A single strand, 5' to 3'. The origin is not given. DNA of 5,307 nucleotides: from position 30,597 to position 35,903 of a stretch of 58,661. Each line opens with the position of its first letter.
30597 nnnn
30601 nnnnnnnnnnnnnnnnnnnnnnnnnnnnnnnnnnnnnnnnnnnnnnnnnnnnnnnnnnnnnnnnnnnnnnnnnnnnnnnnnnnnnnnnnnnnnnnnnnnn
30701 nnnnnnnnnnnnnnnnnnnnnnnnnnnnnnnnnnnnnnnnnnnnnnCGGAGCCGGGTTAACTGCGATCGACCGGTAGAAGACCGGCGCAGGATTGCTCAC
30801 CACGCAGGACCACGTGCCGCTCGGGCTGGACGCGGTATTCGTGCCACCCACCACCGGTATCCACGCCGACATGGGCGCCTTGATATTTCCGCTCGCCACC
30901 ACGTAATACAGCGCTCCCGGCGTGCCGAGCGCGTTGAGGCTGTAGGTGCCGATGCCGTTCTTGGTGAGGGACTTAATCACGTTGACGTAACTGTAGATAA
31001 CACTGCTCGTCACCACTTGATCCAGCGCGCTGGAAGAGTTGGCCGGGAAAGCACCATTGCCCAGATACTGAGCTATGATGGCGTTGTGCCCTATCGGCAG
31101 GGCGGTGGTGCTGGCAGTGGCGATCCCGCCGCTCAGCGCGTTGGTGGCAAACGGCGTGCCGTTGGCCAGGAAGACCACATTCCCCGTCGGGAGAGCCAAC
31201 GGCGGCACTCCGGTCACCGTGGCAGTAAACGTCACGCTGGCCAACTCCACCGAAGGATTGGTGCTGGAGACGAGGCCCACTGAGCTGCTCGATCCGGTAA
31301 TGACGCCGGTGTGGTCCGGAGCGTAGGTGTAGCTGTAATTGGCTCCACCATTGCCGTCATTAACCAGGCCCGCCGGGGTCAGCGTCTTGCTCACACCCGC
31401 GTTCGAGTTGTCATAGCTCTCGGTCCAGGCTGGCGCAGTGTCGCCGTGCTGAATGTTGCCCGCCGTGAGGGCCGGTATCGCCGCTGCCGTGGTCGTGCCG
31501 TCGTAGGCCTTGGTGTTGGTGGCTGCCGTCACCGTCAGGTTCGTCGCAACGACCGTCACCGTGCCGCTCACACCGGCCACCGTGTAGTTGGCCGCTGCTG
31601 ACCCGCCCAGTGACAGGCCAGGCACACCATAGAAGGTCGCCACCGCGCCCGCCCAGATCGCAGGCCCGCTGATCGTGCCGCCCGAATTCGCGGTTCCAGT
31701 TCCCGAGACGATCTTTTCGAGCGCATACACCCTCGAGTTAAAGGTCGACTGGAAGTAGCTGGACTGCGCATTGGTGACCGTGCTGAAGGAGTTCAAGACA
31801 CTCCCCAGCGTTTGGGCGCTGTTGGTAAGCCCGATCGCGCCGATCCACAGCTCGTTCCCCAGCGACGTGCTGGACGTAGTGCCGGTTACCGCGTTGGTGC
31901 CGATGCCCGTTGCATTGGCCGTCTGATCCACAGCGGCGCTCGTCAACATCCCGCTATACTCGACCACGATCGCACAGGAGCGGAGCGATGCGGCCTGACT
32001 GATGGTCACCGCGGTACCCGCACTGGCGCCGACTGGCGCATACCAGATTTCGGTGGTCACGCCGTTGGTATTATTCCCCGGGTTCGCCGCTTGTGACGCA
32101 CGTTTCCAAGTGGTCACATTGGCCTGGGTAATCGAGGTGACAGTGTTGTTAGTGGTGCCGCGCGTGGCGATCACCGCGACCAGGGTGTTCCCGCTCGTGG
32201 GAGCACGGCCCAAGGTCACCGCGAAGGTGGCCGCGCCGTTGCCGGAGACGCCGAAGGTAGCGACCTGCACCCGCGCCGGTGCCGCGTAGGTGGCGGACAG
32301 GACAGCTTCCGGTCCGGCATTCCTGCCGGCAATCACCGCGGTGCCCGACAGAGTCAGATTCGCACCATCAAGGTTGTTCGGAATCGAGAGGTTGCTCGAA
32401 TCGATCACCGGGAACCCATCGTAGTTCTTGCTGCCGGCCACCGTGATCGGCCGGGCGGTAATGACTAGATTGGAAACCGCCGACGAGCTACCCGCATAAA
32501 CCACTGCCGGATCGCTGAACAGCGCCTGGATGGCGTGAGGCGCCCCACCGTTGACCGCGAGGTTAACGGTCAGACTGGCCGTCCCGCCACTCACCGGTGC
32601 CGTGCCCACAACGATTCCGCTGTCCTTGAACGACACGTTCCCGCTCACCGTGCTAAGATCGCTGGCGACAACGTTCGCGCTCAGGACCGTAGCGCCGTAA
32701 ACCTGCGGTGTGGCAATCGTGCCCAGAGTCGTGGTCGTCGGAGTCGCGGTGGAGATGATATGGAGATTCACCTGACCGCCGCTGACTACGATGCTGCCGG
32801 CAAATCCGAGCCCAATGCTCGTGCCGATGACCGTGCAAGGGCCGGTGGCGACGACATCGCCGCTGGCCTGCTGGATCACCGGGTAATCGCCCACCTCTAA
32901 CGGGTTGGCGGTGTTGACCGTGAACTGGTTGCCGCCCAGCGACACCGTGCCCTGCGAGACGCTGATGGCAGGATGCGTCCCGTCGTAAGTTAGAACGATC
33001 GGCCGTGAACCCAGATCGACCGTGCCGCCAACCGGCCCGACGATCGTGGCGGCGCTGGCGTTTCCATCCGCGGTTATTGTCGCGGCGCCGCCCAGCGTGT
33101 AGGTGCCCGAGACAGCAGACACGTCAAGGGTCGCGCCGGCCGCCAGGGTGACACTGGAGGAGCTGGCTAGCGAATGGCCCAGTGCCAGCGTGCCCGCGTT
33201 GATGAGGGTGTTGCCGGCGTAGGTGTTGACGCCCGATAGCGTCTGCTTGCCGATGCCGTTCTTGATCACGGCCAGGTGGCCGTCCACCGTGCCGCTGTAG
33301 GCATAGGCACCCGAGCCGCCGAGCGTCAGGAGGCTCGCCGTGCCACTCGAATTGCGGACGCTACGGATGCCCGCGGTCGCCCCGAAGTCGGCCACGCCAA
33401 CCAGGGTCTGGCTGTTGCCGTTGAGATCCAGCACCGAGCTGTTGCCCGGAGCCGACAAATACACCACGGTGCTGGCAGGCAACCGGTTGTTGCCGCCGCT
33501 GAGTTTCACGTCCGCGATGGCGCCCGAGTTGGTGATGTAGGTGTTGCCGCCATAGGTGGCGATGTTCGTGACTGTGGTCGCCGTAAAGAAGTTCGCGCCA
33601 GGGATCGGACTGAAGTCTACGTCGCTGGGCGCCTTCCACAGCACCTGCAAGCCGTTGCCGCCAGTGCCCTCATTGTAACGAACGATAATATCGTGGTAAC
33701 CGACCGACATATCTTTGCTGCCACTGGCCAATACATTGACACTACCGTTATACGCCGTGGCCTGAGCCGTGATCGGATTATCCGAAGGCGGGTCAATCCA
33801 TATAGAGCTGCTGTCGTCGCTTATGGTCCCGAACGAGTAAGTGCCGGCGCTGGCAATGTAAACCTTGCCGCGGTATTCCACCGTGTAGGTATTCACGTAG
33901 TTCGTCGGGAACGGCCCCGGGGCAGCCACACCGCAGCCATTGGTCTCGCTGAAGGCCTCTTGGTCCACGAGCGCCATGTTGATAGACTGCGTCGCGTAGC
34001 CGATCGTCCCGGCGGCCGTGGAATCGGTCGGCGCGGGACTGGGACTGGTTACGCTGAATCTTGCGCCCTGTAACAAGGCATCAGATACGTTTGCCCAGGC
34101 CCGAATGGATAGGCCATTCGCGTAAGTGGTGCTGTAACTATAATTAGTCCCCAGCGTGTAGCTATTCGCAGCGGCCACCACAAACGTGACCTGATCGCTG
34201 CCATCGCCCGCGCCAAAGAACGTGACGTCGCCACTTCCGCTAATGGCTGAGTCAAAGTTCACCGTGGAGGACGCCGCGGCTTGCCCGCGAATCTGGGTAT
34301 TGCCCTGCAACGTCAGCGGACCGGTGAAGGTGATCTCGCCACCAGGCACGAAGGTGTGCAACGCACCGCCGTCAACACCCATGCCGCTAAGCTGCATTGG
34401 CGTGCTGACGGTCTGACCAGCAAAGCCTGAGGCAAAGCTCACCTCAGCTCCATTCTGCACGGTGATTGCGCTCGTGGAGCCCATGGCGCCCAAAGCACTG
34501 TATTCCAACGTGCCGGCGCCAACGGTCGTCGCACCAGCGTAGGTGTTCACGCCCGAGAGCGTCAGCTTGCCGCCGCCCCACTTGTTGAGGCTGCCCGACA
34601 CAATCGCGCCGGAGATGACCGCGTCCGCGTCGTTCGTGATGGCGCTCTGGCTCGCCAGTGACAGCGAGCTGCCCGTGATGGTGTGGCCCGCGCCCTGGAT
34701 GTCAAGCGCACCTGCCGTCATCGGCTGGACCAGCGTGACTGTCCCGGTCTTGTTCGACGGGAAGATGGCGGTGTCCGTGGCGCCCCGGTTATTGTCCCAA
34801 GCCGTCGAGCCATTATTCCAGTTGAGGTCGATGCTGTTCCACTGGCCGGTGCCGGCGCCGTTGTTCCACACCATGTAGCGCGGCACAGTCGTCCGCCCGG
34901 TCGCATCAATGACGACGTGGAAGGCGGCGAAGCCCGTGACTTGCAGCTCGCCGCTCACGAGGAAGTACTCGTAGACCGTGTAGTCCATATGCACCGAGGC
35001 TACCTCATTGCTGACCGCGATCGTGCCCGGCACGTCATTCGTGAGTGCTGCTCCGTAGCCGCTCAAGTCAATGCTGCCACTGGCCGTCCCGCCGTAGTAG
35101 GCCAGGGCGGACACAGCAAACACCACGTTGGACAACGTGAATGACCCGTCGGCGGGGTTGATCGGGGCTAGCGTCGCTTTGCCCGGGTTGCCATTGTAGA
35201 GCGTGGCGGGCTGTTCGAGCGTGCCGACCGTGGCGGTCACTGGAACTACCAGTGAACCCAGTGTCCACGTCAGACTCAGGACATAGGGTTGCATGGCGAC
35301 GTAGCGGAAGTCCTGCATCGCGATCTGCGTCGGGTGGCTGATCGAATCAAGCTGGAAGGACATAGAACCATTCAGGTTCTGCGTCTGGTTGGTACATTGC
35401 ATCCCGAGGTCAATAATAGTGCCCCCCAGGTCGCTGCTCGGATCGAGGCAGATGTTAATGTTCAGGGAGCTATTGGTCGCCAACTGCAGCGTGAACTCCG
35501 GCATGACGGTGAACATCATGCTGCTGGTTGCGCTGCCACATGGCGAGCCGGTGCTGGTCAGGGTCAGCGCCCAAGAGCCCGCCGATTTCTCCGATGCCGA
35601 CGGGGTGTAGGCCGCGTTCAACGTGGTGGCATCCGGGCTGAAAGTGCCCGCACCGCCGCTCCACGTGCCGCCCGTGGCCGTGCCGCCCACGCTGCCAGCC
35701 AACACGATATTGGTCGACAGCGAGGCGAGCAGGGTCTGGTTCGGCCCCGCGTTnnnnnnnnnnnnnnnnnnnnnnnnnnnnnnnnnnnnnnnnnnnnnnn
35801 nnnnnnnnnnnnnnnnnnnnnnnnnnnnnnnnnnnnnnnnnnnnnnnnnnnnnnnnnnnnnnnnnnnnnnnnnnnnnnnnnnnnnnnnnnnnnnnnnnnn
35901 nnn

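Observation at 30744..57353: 8869-aa secreted protein with a three-fold super-repeat architecture mixing eukaryote-like Ig modules, PATR, MBG, PA14 and unassigned domains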

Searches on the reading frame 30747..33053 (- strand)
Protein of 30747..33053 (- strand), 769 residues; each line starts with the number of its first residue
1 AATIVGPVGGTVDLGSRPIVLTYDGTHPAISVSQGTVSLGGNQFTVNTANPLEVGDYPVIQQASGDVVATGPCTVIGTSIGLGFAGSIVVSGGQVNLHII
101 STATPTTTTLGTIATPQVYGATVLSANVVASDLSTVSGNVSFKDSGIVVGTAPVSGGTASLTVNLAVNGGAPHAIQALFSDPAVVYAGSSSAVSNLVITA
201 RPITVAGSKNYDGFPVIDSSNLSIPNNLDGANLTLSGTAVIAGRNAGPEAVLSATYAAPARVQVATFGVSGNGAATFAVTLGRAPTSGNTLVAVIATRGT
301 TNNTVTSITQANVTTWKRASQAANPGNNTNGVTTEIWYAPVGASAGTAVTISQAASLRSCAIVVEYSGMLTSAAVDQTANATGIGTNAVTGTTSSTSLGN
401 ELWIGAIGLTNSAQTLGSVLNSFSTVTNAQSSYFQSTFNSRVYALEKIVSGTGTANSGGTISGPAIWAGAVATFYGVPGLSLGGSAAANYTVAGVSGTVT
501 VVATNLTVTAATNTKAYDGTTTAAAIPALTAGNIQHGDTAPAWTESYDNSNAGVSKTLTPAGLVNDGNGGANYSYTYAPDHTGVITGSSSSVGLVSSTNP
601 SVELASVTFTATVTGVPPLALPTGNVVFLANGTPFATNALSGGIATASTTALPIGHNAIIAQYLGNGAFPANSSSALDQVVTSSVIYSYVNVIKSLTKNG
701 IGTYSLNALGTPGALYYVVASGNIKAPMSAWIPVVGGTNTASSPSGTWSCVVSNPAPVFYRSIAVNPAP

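Call 6: search_protein_families(library=pfam, proteins=[window:30747-33053:-], max_evalue=0.01)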
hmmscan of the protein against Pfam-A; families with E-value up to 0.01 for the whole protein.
window:30747-33053:- (769 aa): 2 families
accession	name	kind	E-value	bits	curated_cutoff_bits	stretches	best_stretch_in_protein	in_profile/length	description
PF16640.11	Big_3_5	-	7.8e-18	65.3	35.5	2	595-682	2-88/88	Bacterial Ig-like domain (group 3)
PF18657.6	YDG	-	9.3e-09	35.9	25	1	505-576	4-81/85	YDG domain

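Call 26: search_protein_families(library=ncbifam, proteins=[window:30747-33053:-], max_evalue=0.01)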
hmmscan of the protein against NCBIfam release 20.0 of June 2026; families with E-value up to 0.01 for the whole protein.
window:30747-33053:- (769 aa): 0 families

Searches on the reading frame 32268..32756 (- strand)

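Call 74: search_protein_families(library=pfam, proteins=[window:32268-32756:-], max_evalue=0.1)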
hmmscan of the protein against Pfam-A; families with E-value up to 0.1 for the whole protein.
window:32268-32756:- (163 aa): 2 families
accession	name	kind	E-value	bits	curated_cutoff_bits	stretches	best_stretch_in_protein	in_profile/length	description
PF16640.11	Big_3_5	-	6.6e-07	30.3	35.5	1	15-98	5-86/88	Bacterial Ig-like domain (group 3)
PF18657.6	YDG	-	0.014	16.1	25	1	103-153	4-63/85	YDG domain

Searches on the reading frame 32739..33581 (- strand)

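Call 74: search_protein_families(library=pfam, proteins=[window:32739-33581:-], max_evalue=0.1)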
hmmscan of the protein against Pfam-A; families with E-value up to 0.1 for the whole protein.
window:32739-33581:- (281 aa): 1 family
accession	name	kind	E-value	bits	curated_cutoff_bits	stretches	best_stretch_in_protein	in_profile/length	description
PF12951.13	PATR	-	1.6e-08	34.9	27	1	106-134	2-30/30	Passenger-associated-transport-repeat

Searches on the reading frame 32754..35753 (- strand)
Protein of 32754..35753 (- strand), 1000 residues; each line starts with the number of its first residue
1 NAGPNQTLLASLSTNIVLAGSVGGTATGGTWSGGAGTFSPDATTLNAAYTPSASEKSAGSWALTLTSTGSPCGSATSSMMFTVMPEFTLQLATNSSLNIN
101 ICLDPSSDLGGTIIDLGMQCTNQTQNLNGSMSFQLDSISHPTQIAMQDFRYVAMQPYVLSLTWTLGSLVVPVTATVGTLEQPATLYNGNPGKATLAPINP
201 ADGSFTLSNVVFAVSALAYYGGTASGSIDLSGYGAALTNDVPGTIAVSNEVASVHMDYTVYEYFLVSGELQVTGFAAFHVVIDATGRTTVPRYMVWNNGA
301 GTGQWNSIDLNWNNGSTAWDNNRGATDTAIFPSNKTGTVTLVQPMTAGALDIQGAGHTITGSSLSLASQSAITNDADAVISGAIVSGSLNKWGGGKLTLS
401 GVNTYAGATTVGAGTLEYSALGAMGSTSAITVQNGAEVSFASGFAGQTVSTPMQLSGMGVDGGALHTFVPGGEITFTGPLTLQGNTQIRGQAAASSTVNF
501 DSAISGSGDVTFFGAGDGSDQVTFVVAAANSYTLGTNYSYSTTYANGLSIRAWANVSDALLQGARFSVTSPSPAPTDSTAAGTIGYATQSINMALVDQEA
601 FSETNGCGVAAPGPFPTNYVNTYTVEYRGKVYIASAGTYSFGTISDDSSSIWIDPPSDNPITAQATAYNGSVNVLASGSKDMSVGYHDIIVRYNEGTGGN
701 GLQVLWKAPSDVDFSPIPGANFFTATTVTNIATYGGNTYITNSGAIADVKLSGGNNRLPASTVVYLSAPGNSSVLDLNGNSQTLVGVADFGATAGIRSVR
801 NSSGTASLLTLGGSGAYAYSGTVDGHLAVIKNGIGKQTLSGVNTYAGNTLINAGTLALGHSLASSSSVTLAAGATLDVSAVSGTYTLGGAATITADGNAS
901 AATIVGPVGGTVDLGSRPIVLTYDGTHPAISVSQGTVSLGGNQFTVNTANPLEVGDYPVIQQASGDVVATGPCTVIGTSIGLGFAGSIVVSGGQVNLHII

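Call 6: search_protein_families(library=pfam, proteins=[window:32754-35753:-], max_evalue=0.01)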
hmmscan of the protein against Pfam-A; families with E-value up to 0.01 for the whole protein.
window:32754-35753:- (1000 aa): 1 family
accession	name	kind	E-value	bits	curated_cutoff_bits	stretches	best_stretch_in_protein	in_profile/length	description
PF12951.13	PATR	-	7.7e-14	51.9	27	2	389-417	1-29/30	Passenger-associated-transport-repeat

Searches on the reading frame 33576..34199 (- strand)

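Call 94: search_protein_families(library=pfam, proteins=[window:33576-34199:-], max_evalue=0.1)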
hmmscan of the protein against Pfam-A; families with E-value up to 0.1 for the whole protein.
window:33576-34199:- (208 aa): 1 family
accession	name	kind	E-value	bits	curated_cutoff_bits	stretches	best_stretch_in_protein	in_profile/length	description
PF07691.17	PA14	-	0.003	17.8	24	1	104-189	45-134/147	PA14 domain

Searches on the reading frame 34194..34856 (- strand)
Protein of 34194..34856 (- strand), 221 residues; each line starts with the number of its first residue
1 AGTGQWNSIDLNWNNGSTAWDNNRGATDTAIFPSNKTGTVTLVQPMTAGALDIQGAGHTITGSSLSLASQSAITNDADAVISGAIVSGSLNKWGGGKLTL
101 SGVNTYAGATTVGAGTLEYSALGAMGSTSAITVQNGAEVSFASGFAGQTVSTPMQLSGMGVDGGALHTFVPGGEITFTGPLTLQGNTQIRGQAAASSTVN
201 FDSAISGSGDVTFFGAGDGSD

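Call 74: search_protein_families(library=pfam, proteins=[window:34194-34856:-], max_evalue=0.1)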
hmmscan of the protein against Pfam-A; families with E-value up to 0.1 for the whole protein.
window:34194-34856:- (221 aa): 2 families
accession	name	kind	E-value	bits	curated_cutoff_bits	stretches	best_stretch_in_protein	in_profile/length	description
PF12951.13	PATR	-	3.9e-09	36.8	27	1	90-118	1-29/30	Passenger-associated-transport-repeat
PF03069.20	FmdA_AmdA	-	0.027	13.8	27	1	118-190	192-264/373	Acetamidase/Formamidase family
